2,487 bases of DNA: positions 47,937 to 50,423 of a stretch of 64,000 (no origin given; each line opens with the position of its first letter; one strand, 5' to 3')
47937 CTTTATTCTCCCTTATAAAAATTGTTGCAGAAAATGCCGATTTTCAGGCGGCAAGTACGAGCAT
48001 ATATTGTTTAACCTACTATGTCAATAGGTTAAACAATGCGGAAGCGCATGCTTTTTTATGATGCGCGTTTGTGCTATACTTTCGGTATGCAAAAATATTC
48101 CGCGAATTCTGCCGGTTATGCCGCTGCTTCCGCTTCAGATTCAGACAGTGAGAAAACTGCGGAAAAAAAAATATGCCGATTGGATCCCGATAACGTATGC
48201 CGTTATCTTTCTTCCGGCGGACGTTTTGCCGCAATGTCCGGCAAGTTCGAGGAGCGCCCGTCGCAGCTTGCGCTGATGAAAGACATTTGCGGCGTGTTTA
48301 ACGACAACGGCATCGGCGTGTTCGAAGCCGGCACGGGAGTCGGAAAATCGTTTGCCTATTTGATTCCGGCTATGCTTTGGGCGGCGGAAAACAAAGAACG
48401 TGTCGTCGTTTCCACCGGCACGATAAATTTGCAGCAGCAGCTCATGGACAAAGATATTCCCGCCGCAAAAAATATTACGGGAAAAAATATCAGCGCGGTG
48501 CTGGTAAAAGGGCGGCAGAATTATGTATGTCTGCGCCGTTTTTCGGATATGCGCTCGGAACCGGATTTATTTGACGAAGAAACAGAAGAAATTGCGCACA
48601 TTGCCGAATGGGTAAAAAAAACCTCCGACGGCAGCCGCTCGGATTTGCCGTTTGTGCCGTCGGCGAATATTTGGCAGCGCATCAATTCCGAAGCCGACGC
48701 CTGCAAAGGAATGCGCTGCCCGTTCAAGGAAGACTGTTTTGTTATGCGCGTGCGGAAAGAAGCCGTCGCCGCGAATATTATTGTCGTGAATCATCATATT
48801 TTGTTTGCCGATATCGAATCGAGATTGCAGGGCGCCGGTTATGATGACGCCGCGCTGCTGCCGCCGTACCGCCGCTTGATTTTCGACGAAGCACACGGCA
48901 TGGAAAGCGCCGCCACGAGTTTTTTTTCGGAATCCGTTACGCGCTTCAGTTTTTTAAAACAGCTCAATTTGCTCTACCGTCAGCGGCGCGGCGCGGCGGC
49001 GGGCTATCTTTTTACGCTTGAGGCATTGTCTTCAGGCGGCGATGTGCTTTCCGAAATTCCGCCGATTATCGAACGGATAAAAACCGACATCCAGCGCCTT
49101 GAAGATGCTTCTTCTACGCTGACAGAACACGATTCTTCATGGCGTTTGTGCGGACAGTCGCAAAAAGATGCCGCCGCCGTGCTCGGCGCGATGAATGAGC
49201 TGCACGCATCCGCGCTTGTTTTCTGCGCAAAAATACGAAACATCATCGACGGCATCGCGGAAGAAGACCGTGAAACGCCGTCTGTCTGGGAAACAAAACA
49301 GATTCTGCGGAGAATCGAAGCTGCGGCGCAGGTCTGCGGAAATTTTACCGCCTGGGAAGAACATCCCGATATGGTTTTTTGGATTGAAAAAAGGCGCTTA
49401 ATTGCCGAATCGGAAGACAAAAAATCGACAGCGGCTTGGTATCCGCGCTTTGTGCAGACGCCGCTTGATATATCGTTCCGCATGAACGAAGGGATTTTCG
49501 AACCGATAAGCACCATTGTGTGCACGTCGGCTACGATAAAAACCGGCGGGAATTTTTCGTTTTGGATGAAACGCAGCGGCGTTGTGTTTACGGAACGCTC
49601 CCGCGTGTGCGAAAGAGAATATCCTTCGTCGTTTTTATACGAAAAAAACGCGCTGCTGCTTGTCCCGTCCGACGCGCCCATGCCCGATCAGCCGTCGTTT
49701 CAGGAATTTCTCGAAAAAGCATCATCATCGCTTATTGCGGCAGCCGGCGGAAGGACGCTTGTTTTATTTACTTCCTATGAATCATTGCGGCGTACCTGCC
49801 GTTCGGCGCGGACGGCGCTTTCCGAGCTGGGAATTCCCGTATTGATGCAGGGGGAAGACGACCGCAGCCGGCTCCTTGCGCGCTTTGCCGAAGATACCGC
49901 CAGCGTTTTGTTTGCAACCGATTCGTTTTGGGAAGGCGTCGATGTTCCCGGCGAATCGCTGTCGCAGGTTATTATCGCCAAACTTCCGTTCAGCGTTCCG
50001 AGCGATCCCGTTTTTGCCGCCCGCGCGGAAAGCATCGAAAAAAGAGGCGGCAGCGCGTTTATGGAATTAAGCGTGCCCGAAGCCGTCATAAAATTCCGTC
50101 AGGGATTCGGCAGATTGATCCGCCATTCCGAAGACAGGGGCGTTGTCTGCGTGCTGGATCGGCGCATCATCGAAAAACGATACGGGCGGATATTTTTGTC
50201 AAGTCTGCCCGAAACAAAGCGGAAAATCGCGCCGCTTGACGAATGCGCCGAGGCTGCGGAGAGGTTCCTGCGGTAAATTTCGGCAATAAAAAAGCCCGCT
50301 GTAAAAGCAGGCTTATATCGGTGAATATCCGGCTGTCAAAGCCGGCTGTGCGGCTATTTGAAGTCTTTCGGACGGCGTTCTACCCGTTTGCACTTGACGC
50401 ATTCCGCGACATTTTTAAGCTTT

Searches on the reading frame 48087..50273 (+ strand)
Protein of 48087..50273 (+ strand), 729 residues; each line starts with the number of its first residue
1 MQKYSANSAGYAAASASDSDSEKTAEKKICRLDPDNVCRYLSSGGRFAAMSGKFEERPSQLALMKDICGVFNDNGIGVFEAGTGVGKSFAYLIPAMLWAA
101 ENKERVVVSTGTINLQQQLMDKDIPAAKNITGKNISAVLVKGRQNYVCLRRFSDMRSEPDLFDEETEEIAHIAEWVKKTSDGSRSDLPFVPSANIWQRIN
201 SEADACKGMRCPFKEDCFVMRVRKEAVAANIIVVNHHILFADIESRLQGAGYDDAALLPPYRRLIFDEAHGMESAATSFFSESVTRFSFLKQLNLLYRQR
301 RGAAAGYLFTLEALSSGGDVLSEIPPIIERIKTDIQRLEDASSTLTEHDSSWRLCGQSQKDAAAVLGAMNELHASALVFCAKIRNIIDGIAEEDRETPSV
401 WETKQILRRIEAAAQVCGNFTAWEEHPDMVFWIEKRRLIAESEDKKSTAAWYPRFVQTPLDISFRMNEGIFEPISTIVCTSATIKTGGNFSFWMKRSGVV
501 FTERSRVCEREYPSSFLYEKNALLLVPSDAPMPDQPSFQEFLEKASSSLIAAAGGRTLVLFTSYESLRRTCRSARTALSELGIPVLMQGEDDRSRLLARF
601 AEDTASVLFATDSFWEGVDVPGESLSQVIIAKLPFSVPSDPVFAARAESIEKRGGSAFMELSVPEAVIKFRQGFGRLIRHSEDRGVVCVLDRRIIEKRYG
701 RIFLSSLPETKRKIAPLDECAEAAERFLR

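Call 24: find_related_loci(query=window:48087-50273:+, collection=metagenome_contigs, flank=10000)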
Query window:48087-50273:+ (729 aa) in metagenome_contigs; peptide patterns used: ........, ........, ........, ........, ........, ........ (x = any residue, [..] = any of these).
600 stretches matched a pattern (row limit reached: there are more); 587 encode a relative of the query (tblastn E <= 1e-3); the best 80 are kept; 80 distinct loci.
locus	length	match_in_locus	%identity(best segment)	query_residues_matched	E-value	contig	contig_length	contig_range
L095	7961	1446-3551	61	22-728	0e+0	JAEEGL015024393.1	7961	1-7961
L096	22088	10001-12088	58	29-724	0e+0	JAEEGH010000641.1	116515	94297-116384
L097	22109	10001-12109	58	22-724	0e+0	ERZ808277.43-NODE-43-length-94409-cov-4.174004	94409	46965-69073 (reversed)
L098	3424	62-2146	57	31-728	0e+0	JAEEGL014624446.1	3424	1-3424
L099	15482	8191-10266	57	35-728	0e+0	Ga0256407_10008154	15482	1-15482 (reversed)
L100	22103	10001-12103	56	27-728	0e+0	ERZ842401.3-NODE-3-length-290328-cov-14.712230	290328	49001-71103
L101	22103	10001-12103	56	27-728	0e+0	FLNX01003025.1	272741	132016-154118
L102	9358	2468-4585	56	22-729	0e+0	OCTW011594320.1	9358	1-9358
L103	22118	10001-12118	56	22-728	0e+0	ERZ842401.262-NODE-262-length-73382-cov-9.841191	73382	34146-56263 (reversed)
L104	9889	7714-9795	57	31-725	0e+0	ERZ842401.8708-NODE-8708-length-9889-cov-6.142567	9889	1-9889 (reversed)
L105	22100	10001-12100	57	29-728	0e+0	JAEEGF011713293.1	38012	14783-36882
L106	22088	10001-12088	55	28-728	0e+0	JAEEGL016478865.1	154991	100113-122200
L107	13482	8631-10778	56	7-719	0e+0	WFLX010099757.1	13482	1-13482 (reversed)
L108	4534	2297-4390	56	29-727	0e+0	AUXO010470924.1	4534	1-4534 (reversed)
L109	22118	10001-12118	54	22-729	0e+0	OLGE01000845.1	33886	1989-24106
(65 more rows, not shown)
